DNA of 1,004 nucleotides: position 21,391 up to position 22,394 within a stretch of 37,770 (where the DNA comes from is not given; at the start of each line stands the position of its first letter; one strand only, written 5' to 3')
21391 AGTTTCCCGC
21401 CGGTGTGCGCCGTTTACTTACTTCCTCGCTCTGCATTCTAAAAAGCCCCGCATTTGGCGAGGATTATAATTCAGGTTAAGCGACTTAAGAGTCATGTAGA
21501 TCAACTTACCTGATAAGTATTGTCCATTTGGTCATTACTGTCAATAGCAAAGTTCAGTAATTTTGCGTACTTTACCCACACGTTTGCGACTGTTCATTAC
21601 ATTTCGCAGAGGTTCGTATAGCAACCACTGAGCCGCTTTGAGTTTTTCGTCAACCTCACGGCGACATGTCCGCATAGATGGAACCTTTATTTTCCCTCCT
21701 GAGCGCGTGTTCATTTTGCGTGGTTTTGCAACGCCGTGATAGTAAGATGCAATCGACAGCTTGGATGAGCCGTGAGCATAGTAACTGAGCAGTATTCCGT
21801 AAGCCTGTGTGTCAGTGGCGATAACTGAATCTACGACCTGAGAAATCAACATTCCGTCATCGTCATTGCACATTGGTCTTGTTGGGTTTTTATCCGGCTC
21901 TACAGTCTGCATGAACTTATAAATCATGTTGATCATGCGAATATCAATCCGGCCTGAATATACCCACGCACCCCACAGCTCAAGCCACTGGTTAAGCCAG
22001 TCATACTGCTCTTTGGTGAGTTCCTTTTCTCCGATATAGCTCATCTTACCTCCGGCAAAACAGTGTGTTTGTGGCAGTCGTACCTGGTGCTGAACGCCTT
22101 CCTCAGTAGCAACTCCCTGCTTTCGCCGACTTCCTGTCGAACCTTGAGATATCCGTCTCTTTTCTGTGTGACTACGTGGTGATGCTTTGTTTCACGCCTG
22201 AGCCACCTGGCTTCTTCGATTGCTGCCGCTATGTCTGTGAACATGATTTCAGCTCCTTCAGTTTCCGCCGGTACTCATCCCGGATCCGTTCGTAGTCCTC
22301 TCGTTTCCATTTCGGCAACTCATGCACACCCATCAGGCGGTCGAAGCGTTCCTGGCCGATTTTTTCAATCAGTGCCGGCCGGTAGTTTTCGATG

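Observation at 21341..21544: Late control region: PR' overlapping the Q stop, leader, then a strong tR'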

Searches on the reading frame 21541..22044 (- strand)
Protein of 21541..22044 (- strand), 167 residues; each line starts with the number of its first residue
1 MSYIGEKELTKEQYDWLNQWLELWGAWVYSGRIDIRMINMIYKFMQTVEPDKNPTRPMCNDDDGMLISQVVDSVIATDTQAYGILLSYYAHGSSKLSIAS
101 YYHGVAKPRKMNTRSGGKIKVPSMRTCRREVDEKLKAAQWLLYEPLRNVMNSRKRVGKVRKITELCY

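Call 4: search_protein_families(library=pfam, proteins=[window:21541-22044:-], max_evalue=0.01)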
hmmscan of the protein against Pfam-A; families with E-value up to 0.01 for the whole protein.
window:21541-22044:- (167 aa): 2 families
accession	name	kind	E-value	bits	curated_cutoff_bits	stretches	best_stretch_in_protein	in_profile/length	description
PF06530.18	Phage_antitermQ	-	1.2e-22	80.5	26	1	16-103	3-89/118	Phage antitermination protein Q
PF06576.17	DUF1133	-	3.8e-06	26.9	23.1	1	55-148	92-173/176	Protein of unknown function (DUF1133)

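Call 12: find_related_loci(query=window:21541-22044:-, collection=viral_contigs, flank=2500)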
Query window:21541-22044:- (167 aa) in viral_contigs; peptide patterns used: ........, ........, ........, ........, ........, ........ (x = any residue, [..] = any of these).
600 stretches matched a pattern (row limit reached: there are more); 593 encode a relative of the query (tblastn E <= 1e-3); the best 80 are kept; 80 distinct loci.
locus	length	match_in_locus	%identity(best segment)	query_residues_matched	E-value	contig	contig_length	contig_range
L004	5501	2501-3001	99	1-167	8e-113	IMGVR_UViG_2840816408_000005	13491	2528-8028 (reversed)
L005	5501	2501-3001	98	1-167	2e-112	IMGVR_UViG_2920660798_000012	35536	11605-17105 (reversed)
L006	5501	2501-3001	97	1-167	5e-112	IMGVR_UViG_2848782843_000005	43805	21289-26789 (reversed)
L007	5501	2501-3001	98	1-167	2e-111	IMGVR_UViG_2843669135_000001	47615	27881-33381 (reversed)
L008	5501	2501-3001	98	1-167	5e-111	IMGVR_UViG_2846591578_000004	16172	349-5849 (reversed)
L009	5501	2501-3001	87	1-167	4e-102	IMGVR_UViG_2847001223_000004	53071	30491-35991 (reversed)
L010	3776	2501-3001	89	1-167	3e-102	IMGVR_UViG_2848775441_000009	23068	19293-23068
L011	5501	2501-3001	86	1-167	1e-99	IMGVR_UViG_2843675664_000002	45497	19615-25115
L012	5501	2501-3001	87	1-167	5e-99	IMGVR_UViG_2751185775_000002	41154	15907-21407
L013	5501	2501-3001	87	1-167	8e-99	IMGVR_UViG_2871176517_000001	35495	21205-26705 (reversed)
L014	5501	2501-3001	87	1-167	3e-98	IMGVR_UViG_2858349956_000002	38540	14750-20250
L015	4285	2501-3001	87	1-167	2e-98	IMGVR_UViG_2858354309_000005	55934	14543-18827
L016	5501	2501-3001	87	1-167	3e-98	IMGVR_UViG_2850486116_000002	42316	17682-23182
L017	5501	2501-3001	87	1-167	3e-98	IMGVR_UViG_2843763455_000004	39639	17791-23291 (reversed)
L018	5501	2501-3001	87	1-167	3e-98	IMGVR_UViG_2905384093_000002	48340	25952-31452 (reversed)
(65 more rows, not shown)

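Call 20: search_solved_structures(query=window:21541-22044:-, max_evalue=0.01, show_alignments=1)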
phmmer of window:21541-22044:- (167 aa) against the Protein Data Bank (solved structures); distinct sequences matched with E-value up to 0.01: 2.
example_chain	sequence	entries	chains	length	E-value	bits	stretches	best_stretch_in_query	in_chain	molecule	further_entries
6p18_P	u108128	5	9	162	1.4e-66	226.7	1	4-162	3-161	Q protein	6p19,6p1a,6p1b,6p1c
6jnx_P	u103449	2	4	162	1.7e-66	226.4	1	4-162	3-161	Antiterminator Q protein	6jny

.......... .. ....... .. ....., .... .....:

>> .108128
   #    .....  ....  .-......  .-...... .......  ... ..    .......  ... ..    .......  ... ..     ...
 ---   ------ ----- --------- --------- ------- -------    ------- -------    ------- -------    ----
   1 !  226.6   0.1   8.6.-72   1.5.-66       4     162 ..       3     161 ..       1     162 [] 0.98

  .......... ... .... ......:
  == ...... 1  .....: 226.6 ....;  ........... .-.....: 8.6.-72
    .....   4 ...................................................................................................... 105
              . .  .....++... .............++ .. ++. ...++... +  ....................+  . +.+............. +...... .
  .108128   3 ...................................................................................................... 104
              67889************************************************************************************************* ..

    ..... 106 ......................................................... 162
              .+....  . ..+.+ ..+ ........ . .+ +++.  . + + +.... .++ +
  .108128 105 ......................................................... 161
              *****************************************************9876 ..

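Call 29: search_protein_families(library=phrogs, proteins=[window:21541-22044:-], max_evalue=0.01)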
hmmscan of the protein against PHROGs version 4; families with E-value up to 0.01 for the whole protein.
window:21541-22044:- (167 aa): 4 families
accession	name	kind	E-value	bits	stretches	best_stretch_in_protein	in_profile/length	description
phrog_943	-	transcription regulation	8.6e-80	267.4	1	3-163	2-162/165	anti-termination protein Q-like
phrog_14465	-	transcription regulation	2.4e-29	102.6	1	58-161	1-94/96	anti-termination protein Q-like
phrog_79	-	transcription regulation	2.9e-10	41.1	1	17-102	22-115/156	anti-termination protein Q-like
phrog_753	-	transcription regulation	2.1e-09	38.4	1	56-154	101-185/189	anti-termination protein Q-like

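Call 66: search_protein_families(library=ncbifam, proteins=[window:21541-22044:-], max_evalue=0.01)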
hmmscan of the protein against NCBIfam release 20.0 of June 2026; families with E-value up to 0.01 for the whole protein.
window:21541-22044:- (167 aa): 0 families

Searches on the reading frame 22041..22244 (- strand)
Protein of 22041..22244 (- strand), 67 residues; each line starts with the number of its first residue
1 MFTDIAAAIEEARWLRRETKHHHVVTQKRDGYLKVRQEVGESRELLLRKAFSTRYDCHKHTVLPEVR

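Call 4: search_protein_families(library=pfam, proteins=[window:22041-22244:-], max_evalue=0.01)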
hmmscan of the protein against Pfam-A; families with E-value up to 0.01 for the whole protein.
window:22041-22244:- (67 aa): 0 families

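Call 29: search_protein_families(library=phrogs, proteins=[window:22041-22244:-], max_evalue=0.01)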
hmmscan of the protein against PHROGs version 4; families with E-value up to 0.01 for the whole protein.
window:22041-22244:- (67 aa): 1 family
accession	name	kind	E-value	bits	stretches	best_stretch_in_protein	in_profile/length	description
phrog_5407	-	unknown function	4.1e-07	31.1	1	1-58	8-67/88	-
